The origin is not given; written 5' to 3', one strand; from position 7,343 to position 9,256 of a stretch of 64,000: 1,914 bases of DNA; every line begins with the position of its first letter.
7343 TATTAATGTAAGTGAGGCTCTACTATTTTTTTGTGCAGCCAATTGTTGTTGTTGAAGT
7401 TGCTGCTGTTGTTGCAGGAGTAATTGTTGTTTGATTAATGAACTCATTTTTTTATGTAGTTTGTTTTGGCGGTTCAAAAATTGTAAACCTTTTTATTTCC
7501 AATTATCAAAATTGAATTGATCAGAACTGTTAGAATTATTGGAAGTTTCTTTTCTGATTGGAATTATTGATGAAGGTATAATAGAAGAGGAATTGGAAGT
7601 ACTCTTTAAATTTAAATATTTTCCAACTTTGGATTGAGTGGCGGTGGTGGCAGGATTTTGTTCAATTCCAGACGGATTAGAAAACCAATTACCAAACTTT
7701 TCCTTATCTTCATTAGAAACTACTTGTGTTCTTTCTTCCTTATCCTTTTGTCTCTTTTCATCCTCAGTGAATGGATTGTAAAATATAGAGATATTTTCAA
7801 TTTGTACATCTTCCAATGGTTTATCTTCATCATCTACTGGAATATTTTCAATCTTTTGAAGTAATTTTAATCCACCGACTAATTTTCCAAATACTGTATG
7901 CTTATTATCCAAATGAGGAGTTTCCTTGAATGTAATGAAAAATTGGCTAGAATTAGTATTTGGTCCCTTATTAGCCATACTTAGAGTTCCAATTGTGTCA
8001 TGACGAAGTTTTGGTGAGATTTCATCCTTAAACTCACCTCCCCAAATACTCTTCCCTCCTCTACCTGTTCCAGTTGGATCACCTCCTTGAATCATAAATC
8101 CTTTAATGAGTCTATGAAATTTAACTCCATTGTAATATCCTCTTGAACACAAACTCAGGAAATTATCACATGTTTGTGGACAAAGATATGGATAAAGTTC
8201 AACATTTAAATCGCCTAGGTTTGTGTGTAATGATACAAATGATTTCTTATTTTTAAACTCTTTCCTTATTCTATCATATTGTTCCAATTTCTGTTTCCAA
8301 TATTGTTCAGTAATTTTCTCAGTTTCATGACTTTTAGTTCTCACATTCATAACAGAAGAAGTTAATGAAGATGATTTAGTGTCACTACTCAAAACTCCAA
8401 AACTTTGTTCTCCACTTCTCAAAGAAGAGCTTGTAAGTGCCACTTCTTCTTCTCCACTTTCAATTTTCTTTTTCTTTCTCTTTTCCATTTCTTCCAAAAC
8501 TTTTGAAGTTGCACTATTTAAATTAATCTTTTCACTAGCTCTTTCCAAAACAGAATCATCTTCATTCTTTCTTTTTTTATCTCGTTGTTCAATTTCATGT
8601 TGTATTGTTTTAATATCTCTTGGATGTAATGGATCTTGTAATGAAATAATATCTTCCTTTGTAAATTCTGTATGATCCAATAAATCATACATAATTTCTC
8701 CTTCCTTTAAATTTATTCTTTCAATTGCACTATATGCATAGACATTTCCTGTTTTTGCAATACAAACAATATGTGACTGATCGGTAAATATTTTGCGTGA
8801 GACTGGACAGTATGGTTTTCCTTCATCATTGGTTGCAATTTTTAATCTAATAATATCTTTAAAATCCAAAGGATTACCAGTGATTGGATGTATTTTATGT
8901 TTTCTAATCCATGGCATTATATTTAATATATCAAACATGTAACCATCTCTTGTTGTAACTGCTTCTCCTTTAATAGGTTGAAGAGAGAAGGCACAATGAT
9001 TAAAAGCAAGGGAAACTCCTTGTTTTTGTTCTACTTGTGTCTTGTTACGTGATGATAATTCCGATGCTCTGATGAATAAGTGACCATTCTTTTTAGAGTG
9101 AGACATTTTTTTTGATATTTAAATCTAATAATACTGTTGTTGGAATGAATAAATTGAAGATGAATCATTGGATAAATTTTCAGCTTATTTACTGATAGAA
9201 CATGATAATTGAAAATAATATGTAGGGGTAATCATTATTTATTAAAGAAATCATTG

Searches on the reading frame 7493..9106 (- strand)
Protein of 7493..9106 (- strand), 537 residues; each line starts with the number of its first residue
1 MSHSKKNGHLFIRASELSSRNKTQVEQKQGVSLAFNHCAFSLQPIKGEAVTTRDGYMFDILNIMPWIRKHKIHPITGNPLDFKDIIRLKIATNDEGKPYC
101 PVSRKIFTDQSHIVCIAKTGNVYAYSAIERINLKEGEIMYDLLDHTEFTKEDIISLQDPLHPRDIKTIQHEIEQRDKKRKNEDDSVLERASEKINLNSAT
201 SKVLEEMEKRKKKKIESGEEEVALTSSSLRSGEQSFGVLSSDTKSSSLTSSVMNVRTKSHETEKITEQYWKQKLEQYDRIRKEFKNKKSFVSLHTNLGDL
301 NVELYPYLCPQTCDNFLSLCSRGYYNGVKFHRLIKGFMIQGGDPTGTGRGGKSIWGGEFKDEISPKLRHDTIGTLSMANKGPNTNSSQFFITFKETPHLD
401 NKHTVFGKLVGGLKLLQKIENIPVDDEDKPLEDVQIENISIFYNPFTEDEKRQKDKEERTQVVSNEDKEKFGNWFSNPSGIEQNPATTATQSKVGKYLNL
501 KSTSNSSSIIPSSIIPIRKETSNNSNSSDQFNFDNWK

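Call 22: list_cluster_members(proteins=[window:7493-9106:-, window:10554-12062:-, window:14492-15487:-, window:17196-18275:+, window:18491-20134:+, window:25555-26763:-, window:26967-27908:+, window:48428-50908:+, window:60855-61964:+, window:732-6170:+])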
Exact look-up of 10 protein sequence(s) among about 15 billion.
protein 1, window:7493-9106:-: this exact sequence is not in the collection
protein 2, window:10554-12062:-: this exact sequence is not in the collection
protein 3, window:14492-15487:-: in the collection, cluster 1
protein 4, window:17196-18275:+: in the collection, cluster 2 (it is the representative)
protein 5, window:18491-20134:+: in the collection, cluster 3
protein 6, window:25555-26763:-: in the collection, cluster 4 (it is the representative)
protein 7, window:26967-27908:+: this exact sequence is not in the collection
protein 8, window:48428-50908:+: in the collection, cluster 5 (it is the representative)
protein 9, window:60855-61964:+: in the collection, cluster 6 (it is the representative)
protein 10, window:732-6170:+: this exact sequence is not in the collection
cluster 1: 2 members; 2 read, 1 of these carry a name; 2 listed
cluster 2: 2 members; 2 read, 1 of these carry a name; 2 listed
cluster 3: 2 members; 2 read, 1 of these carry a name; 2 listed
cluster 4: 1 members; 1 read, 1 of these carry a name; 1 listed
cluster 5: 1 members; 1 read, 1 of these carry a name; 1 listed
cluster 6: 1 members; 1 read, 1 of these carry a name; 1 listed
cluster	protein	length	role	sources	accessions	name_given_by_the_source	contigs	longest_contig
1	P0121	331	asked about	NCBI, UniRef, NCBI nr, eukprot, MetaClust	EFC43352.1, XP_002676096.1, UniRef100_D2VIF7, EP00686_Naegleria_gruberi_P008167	predicted protein [Naegleria gruberi] | Predicted protein n=1 Tax=Naegleria gruberi TaxID=5762 RepID=D2VIF7_NAEGR | uncharacterized protein NAEGRDRAFT_68666 [Naegleria gruberi]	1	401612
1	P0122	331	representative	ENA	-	-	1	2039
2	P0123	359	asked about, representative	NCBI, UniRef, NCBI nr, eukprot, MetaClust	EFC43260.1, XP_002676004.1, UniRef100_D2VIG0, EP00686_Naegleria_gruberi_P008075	hypothetical protein NAEGRDRAFT_80083 [Naegleria gruberi] | Uncharacterized protein n=1 Tax=Naegleria gruberi TaxID=5762 RepID=D2VIG0_NAEGR | uncharacterized protein NAEGRDRAFT_80083 [Naegleria gruberi]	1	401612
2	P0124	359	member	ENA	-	-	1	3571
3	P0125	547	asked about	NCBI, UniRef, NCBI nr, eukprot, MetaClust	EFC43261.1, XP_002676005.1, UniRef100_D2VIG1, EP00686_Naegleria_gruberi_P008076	predicted protein [Naegleria gruberi] | Predicted protein n=1 Tax=Naegleria gruberi TaxID=5762 RepID=D2VIG1_NAEGR | uncharacterized protein NAEGRDRAFT_58311 [Naegleria gruberi]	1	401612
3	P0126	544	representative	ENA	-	-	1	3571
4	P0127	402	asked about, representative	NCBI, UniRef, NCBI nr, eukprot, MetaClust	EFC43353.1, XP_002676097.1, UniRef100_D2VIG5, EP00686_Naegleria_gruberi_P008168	hypothetical protein NAEGRDRAFT_58312 [Naegleria gruberi] | Uncharacterized protein n=1 Tax=Naegleria gruberi TaxID=5762 RepID=D2VIG5_NAEGR | uncharacterized protein NAEGRDRAFT_58312 [Naegleria gruberi]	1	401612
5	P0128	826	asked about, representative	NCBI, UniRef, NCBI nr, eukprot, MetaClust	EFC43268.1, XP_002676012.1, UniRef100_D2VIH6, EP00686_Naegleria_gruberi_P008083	eukaryotic translation initiation factor 2-alpha kinase [Naegleria gruberi] | non-specific serine/threonine protein kinase n=1 Tax=Naegleria gruberi TaxID=5762 ... | XP_002676012.1 eukaryotic translation initiation factor 2-alpha kinase [Naegleria gruberi ...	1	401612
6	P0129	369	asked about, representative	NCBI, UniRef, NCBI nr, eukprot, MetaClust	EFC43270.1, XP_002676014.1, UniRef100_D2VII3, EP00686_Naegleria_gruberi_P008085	predicted protein [Naegleria gruberi] | Predicted protein n=1 Tax=Naegleria gruberi TaxID=5762 RepID=D2VII3_NAEGR | uncharacterized protein NAEGRDRAFT_68692 [Naegleria gruberi]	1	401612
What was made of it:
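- Organism: six ORFs of the window are exact matches to N. gruberi proteins (call 22).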

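Call 23: find_encoding_contigs(protein=P0128, flank=10000, max_places=2)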
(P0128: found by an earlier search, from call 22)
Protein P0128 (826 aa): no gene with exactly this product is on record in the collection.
